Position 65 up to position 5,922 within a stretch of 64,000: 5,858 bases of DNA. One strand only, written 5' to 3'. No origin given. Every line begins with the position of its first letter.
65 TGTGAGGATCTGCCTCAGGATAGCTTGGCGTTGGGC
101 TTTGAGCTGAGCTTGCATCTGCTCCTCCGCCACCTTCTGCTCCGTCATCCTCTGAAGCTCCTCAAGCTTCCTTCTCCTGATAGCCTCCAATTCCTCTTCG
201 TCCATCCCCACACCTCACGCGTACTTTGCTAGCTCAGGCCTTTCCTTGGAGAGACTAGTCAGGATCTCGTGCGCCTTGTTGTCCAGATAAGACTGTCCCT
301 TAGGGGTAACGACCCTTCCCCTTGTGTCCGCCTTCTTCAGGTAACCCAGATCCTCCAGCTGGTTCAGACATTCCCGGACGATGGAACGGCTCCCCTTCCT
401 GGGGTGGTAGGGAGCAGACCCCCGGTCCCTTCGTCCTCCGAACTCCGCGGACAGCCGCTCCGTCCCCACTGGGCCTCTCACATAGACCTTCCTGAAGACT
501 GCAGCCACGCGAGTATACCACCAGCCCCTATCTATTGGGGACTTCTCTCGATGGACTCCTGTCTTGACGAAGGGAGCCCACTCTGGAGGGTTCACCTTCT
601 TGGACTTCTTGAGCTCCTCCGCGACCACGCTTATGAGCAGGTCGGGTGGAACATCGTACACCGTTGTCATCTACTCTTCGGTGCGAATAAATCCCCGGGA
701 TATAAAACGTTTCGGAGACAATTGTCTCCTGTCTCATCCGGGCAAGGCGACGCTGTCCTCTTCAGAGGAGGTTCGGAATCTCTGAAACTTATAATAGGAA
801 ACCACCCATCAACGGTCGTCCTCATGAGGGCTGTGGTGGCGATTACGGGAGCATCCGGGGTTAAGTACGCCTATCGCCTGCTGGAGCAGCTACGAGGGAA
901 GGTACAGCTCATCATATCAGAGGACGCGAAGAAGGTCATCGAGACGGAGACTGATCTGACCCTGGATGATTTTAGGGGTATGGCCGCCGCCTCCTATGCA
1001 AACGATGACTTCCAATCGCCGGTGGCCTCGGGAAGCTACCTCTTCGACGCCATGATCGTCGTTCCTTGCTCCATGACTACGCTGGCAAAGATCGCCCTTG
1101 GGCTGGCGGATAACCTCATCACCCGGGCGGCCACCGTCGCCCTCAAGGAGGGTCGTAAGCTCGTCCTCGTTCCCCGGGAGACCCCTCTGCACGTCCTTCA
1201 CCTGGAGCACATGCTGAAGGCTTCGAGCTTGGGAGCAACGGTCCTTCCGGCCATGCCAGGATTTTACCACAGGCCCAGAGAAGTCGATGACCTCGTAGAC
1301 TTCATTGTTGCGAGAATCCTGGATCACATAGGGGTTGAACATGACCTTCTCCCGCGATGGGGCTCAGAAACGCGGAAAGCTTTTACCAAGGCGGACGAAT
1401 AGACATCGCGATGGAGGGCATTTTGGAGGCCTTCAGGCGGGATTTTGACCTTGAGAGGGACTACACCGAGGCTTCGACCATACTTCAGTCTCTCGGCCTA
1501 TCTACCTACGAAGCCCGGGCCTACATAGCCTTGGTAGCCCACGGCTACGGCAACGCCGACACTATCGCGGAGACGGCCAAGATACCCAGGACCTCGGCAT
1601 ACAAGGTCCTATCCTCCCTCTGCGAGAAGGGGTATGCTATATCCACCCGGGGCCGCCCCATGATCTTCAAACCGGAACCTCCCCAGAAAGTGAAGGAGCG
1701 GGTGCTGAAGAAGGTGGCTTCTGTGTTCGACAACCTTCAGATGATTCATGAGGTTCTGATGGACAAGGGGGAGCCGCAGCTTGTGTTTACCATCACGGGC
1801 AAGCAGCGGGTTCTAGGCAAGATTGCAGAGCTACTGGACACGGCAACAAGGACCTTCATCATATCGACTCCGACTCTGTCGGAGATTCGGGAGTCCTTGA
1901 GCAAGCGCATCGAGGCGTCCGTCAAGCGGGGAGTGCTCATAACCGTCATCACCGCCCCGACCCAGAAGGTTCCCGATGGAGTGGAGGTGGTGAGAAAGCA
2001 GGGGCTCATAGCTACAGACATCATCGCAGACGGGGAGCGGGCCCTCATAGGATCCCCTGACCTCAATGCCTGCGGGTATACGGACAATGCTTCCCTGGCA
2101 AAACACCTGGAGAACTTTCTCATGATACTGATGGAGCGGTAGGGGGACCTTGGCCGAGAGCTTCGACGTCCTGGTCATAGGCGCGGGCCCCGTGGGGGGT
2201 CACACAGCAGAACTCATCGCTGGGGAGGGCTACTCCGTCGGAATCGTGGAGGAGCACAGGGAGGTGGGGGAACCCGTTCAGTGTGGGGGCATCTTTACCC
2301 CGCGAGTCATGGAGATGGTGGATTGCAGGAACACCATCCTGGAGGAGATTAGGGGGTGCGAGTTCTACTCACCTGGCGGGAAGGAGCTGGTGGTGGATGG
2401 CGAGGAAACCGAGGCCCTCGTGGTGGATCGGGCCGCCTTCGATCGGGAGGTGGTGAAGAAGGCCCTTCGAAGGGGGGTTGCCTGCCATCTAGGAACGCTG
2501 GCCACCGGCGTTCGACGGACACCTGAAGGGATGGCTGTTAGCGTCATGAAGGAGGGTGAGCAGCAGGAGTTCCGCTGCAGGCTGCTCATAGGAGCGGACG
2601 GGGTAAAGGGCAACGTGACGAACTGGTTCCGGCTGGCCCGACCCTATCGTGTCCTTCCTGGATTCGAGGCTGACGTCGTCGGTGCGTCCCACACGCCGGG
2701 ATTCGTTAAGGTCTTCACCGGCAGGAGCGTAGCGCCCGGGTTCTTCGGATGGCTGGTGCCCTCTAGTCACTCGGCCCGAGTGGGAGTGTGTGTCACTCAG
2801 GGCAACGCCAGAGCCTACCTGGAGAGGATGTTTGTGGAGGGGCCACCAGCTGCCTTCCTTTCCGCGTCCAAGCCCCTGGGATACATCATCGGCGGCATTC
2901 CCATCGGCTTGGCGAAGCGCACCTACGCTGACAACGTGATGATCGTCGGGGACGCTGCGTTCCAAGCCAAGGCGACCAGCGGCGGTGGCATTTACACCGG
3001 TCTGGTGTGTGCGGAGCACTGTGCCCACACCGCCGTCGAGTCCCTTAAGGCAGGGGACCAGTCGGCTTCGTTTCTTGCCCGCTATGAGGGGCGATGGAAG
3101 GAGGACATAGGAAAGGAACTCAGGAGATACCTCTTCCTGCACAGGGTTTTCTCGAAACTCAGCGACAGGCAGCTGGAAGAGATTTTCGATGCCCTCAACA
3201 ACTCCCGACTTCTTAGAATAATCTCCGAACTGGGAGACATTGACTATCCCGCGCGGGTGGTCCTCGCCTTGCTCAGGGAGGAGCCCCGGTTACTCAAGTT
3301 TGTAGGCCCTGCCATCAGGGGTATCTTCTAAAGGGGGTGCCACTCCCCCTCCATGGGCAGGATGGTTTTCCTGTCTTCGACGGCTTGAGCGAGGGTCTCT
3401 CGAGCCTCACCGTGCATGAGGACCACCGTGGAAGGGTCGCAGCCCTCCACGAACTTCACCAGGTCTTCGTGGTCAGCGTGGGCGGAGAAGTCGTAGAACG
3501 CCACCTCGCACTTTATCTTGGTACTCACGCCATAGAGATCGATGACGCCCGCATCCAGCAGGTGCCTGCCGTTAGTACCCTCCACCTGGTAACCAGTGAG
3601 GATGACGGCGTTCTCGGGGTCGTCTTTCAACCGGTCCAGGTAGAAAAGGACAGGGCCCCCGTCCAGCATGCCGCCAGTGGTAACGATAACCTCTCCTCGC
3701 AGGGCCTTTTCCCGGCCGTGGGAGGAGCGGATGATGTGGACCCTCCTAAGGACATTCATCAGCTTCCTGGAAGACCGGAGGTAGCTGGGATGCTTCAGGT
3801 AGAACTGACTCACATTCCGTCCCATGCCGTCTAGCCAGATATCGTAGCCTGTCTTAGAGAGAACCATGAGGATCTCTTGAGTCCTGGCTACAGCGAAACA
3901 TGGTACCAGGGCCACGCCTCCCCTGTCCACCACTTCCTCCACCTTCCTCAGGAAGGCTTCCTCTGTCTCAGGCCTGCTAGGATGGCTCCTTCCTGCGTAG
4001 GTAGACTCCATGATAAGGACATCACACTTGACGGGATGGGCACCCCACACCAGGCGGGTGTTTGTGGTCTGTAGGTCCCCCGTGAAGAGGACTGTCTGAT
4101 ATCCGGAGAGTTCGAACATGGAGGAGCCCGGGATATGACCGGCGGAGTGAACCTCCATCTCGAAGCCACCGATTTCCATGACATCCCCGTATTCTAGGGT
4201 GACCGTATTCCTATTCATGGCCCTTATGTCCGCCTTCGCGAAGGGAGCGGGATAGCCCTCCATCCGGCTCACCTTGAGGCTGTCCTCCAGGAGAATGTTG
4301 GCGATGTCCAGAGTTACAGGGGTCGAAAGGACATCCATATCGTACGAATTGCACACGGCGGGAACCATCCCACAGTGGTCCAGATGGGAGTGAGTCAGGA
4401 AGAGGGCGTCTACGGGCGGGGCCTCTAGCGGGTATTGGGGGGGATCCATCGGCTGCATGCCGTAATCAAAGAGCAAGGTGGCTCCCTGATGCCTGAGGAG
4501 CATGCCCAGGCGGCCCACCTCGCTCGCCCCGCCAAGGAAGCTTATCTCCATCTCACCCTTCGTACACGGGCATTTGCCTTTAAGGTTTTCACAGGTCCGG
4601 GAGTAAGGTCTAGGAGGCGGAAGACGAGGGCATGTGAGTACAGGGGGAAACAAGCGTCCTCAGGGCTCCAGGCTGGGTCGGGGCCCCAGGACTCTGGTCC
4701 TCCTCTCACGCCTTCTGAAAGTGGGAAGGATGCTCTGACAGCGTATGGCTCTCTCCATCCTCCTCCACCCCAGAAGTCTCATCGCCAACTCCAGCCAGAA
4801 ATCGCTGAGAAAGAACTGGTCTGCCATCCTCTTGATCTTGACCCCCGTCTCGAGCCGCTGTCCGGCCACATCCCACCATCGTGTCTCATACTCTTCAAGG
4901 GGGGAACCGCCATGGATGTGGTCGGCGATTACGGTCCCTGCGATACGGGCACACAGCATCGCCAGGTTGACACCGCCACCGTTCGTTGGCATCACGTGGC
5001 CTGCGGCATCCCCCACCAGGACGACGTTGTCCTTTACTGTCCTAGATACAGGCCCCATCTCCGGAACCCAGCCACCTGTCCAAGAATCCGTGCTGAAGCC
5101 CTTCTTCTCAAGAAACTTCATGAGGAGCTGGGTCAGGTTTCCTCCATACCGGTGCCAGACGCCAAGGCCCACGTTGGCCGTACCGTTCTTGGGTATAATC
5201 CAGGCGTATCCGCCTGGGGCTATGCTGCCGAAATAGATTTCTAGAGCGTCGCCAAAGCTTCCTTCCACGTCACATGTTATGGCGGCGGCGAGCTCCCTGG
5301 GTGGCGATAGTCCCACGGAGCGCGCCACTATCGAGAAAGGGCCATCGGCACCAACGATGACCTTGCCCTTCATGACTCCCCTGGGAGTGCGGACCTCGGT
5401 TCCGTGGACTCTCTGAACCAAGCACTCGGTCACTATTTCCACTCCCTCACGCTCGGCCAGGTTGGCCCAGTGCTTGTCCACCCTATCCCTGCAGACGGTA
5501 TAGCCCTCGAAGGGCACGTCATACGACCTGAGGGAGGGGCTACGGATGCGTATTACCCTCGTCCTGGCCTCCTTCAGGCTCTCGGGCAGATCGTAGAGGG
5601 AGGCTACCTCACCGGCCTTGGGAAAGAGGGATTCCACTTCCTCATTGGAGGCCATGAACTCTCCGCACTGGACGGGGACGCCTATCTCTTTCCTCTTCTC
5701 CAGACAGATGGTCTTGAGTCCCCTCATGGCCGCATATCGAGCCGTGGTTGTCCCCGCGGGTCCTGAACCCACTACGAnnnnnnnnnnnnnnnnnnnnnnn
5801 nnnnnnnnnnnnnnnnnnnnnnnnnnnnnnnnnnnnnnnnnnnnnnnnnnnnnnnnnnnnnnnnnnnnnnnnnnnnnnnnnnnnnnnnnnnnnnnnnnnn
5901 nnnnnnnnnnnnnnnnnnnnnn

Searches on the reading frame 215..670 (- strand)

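Call 60: search_protein_families(library=pfam, proteins=[window:215-670:-], max_evalue=0.001)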
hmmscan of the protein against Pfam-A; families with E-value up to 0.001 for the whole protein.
window:215-670:- (151 aa): 1 family
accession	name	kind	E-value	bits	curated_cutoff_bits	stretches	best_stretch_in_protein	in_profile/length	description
PF01090.25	Ribosomal_S19e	-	8.4e-54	181.4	29.4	1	3-138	1-136/137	Ribosomal protein S19e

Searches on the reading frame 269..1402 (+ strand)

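Call 60: search_protein_families(library=pfam, proteins=[window:269-1402:+], max_evalue=0.001)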
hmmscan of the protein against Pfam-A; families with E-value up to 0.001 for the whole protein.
window:269-1402:+ (377 aa): 1 family
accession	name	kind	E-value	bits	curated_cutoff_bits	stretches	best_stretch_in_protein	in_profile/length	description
PF02441.25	Flavoprotein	-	2.8e-45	154.3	22.7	1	186-353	1-161/162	Flavoprotein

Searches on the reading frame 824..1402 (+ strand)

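Call 63: search_protein_families(library=ncbifam, proteins=[window:824-1402:+], max_evalue=0.00001)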
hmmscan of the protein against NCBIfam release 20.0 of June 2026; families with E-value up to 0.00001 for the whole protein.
window:824-1402:+ (192 aa): 7 families
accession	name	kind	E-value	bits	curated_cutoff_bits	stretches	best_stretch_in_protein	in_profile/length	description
TIGR00421.1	ubiX_pad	subfamily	1.7e-70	236.5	108.9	1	3-179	2-181/181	UbiX family flavin prenyltransferase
NF004685.0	PRK06029.1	subfamily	2.7e-67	226.5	188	1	1-180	2-185/187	UbiX family flavin prenyltransferase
NF041206.1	VdcB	exception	1.5e-66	223.5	290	1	2-179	1-182/184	non-oxidative hydroxyarylic acid decarboxylases subunit B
NF041218.1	BagM_FevK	exception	3e-53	180.4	420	1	1-188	1-192/215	bagremycin/ferroverdin biosynthesis UbiX family decarboxylase BagM/FevK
TIGR00521.1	coaBC_dfp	equivalog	3.7e-08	32.8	219.7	1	4-107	7-113/392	bifunctional phosphopantothenoylcysteine decarboxylase/phosphopantothenate--cysteine ligase CoaBC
TIGR02699.1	archaeo_AfpA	hypoth_equivalog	1.3e-07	31.4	192.45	1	25-118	29-123/174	archaeoflavoprotein AfpA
TIGR02700.1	flavo_MJ0208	hypoth_equivalog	6.7e-06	25.5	251.35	1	74-118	86-130/234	dihydromethanopterin reductase (acceptor)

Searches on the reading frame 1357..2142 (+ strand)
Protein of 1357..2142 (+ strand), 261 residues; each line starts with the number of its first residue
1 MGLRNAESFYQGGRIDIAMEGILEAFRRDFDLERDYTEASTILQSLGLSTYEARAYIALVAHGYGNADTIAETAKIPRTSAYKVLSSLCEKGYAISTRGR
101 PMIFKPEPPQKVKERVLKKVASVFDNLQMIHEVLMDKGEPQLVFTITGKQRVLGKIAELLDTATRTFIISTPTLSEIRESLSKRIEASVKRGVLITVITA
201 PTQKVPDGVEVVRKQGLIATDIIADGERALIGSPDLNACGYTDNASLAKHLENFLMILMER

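Call 60: search_protein_families(library=pfam, proteins=[window:1357-2142:+], max_evalue=0.001)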
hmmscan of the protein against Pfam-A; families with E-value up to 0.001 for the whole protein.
window:1357-2142:+ (261 aa): 2 families
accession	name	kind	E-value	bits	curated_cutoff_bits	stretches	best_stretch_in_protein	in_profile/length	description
PF01978.25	TrmB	-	4e-21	75.1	25.6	1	43-109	1-67/68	Sugar-specific transcriptional regulator TrmB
PF11495.14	Regulator_TrmB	-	2.5e-05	24.1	22.2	1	143-233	2-96/233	Archaeal transcriptional regulator TrmB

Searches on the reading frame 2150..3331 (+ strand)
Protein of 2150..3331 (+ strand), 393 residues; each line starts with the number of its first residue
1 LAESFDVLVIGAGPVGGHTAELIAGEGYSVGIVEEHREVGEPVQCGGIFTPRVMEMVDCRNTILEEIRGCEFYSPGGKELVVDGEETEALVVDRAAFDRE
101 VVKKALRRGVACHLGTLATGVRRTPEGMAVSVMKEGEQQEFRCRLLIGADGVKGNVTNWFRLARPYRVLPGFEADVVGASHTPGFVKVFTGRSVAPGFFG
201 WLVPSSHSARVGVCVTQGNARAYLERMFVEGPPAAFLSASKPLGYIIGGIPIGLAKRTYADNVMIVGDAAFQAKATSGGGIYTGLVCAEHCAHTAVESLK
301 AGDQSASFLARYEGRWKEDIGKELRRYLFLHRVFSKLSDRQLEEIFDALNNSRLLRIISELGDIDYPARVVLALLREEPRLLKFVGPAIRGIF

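Call 60: search_protein_families(library=pfam, proteins=[window:2150-3331:+], max_evalue=0.001)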
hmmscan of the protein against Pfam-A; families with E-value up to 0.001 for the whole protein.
window:2150-3331:+ (393 aa): 4 families
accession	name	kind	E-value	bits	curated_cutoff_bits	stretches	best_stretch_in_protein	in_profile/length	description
PF01494.25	FAD_binding_3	-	5e-14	52.7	22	1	5-158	2-165/349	FAD binding domain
PF01266.30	DAO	-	1.1e-05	25.6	27.9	0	6-40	1-35/353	FAD dependent oxidoreductase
PF05834.18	Lycopene_cycl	-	0.00027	20.6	23.4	0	6-154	1-143/380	Lycopene cyclase protein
PF01946.23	Thi4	-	0.00074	19.2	26.2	0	5-83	18-95/235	Thi4 family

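Call 61: search_solved_structures(query=window:2150-3331:+, max_evalue=1e-8)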
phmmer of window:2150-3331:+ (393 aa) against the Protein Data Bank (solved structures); distinct sequences matched with E-value up to 1e-8: 2.
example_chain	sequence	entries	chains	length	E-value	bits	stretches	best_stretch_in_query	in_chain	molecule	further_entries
3oz2_A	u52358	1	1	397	3.5e-30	108.4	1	3-357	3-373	Digeranylgeranylglycerophospholipid reductase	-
7koe_C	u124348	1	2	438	2.2e-10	43.3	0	255-361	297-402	Electron transfer flavoprotein-quinone oxidoreductase FixC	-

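Call 63: search_protein_families(library=ncbifam, proteins=[window:2150-3331:+], max_evalue=0.00001)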
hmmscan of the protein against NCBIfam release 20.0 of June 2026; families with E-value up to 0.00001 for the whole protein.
window:2150-3331:+ (393 aa): 20 families
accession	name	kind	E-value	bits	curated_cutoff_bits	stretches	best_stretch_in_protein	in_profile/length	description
TIGR02032.1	GG-red-SF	subfamily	8.9e-56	189.7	158.8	1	5-293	1-295/297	geranylgeranyl reductase family protein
TIGR02023.1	BchP-ChlP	subfamily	1.4e-32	113.2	343.3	1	6-347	2-347/388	geranylgeranyl diphosphate reductase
NF041160.1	DGGPL_Thplmales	equivalog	8.6e-32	110.5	780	1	4-358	3-373/396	digeranylgeranylglycerophospholipid reductase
NF041080.1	DGGGPL_reductase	equivalog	1.8e-25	89.8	580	1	4-343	1-359/447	digeranylgeranylglycerophospholipid reductase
NF049967.1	QhpG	equivalog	3.6e-14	52.5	240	1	7-312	1-303/423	flavin-dependent monooxygenase QhpG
TIGR02028.1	ChlP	equivalog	7.8e-13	47.9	505.3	1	186-336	195-347/398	geranylgeranyl reductase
NF041385.1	Dggglyphlred_Halo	equivalog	1.4e-12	46.9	700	1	1-351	1-371/405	digeranylgeranylglycerophospholipid reductase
NF045655.1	MkRedMenJ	equivalog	2.5e-11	43.1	700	1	2-156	2-162/406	menaquinone reductase MenJ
NF008519.0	PRK11445.1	equivalog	6.7e-10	38.7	303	0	91-160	97-165/355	FAD-binding protein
TIGR01988.1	Ubi-OHases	subfamily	1.6e-09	37.2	224.65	0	6-158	1-169/387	ubiquinone biosynthesis hydroxylase, UbiH/UbiF/VisC/COQ6 family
NF038171.1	maturase_LodB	equivalog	5.2e-08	32.4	400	0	6-158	1-165/361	lysine-epsilon-oxidase maturase LodB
NF005612.0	PRK07364.1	equivalog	1.8e-07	30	487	0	258-336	291-371/415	FAD-dependent hydroxylase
NF004780.0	PRK06126.1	subfamily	2.3e-07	29.5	445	0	4-68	8-70/552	hypothetical protein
NF004832.0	PRK06184.1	subfamily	3.3e-07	29.4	476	0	3-69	5-69/506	hypothetical protein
NF006593.0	PRK09126.1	equivalog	6.4e-07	28.6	420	0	2-36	2-36/393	5-demethoxyubiquinol-8 5-hydroxylase UbiM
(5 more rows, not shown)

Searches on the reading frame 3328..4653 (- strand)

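Call 60: search_protein_families(library=pfam, proteins=[window:3328-4653:-], max_evalue=0.001)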
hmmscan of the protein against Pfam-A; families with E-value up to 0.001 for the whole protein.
window:3328-4653:- (441 aa): 6 families
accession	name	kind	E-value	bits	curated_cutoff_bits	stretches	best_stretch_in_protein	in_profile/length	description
PF10996.14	Beta-Casp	-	1.7e-17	64.5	27.7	1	259-365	2-120/120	Beta-Casp domain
PF00753.33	Lactamase_B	-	7.7e-14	52.5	22.7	1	51-239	9-182/196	Metallo-beta-lactamase superfamily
PF07521.17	RMMBL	-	5.9e-13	49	21.6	1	379-424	3-51/63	Zn-dependent metallo-hydrolase RNA specificity domain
PF12706.13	Lactamase_B_2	-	1.2e-07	32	27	1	67-224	16-171/200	Beta-lactamase superfamily domain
PF16661.11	Lactamase_B_6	-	0.00037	20.4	27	1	52-185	1-152/193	Metallo-beta-lactamase superfamily domain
PF13483.12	Lactamase_B_3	-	0.00046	20.7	24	0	51-175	10-84/160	Beta-lactamase superfamily domain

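Call 63: search_protein_families(library=ncbifam, proteins=[window:3328-4653:-], max_evalue=0.00001)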
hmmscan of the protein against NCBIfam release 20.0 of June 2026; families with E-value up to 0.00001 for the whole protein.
window:3328-4653:- (441 aa): 4 families
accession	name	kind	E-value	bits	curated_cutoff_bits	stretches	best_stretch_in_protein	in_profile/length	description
TIGR03675.1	arCOG00543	equivalog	2.3e-81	273.9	580.2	1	26-425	166-611/631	beta-CASP ribonuclease aCPSF1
NF045584.1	cas14_MBL_CASP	equivalog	3.8e-62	210.5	800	1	35-427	1-426/612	type VII CRISPR-associated protein Cas14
TIGR04122.1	Xnuc_lig_assoc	equivalog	8.9e-21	74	325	1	148-300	62-218/326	ligase-associated DNA damage response exonuclease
TIGR00649.1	MG423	subfamily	4.7e-06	25.3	400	0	36-122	2-101/546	RNase J family beta-CASP ribonuclease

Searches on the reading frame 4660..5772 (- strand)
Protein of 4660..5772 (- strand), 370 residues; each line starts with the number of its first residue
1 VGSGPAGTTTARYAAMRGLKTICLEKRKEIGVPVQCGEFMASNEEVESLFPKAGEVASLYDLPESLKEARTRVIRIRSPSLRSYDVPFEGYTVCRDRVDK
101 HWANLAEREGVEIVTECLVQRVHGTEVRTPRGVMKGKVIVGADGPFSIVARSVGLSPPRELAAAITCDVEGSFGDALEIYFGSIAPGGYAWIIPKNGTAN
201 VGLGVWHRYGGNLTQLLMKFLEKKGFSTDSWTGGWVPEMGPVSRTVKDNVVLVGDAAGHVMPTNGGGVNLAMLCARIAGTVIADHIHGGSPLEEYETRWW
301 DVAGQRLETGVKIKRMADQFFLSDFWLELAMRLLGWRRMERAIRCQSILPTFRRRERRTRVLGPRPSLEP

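Call 3: search_protein_families(library=pfam, proteins=[window:4660-5772:-], max_evalue=1)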
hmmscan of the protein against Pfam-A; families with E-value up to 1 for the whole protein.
window:4660-5772:- (370 aa): 10 families
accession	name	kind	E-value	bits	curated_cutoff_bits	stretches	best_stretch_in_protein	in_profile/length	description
PF22578.2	GGR_cat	-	8.9e-12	45.2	27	1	175-224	18-71/88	Geranylgeranyl reductase catalytic domain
PF01494.25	FAD_binding_3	-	2.2e-11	44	22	2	244-298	280-337/349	FAD binding domain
PF01266.30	DAO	-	3.4e-06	27.3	27.9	2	92-277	145-349/353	FAD dependent oxidoreductase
PF07992.20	Pyr_redox_2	-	0.00011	22.2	26.1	1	2-29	7-34/291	Pyridine nucleotide-disulphide oxidoreductase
PF13450.12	NAD_binding_8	-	0.00092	19.9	21.9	1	2-32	3-33/68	NAD(P)-binding Rossmann-like domain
PF04820.20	Trp_halogenase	-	0.0033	16.8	21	1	97-296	159-368/458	Tryptophan halogenase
PF05834.18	Lycopene_cycl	-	0.073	12.6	23.4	1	236-289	243-297/380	Lycopene cyclase protein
PF12831.13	FAD_oxidored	-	0.081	12.6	27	1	2-31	6-35/416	FAD dependent oxidoreductase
PF01946.23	Thi4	-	0.098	12.3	26.2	1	1-34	23-57/235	Thi4 family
PF03486.20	HI0933_like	-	0.21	11.4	50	0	1-31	6-36/244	HI0933-like protein Rossmann domain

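Call 4: search_protein_families(library=ncbifam, proteins=[window:4660-5772:-], max_evalue=1)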
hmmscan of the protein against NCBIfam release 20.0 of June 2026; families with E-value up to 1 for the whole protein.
window:4660-5772:- (370 aa): 65 families (the best 25 are shown)
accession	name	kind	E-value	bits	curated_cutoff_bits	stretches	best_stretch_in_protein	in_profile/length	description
TIGR02032.1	GG-red-SF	subfamily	2.1e-51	175.4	158.8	1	1-282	6-297/297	geranylgeranyl reductase family protein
TIGR02023.1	BchP-ChlP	subfamily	1.3e-30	106.7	343.3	1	1-302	6-320/388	geranylgeranyl diphosphate reductase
NF041160.1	DGGPL_Thplmales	equivalog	1.4e-28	99.9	780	1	1-286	9-314/396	digeranylgeranylglycerophospholipid reductase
NF041080.1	DGGGPL_reductase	equivalog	1.5e-23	83.4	580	1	1-288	7-317/447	digeranylgeranylglycerophospholipid reductase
TIGR02028.1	ChlP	equivalog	1.8e-12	46.7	505.3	1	129-293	142-315/398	geranylgeranyl reductase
NF049967.1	QhpG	equivalog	2.7e-08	33.2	240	1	1-327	4-335/423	flavin-dependent monooxygenase QhpG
TIGR01988.1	Ubi-OHases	subfamily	4.8e-08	32.2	224.65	1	242-335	272-367/387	ubiquinone biosynthesis hydroxylase, UbiH/UbiF/VisC/COQ6 family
NF041385.1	Dggglyphlred_Halo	equivalog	1.5e-07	30.3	700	1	2-279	11-310/405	digeranylgeranylglycerophospholipid reductase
NF004780.0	PRK06126.1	subfamily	4.2e-07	28.6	445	2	235-273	291-329/552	hypothetical protein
NF008519.0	PRK11445.1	equivalog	8.9e-07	28.5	303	1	134-320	146-331/355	FAD-binding protein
NF004834.1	PRK06185.1-3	subfamily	1.3e-06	27.5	500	2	244-292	281-329/420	FAD-dependent oxidoreductase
NF045655.1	MkRedMenJ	equivalog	3.8e-06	26.1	700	1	180-284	203-317/406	menaquinone reductase MenJ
NF005720.0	PRK07538.1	subfamily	5.6e-06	25.5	400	1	241-300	292-351/418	hypothetical protein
NF005788.0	PRK07608.1-3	equivalog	3.3e-05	22.8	478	1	242-282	273-313/388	UbiH/UbiF family hydroxylase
NF004833.1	PRK06185.1-1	subfamily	5.3e-05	22.1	488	1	245-287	278-320/403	FAD-dependent oxidoreductase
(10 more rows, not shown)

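Call 40: search_solved_structures(query=window:4660-5772:-, max_evalue=1e-10, show_alignments=0)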
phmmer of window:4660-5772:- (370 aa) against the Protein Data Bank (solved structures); distinct sequences matched with E-value up to 1e-10: 1.
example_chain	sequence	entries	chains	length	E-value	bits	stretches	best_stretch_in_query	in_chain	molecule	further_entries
3oz2_A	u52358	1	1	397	1.6e-28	102.8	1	1-289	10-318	Digeranylgeranylglycerophospholipid reductase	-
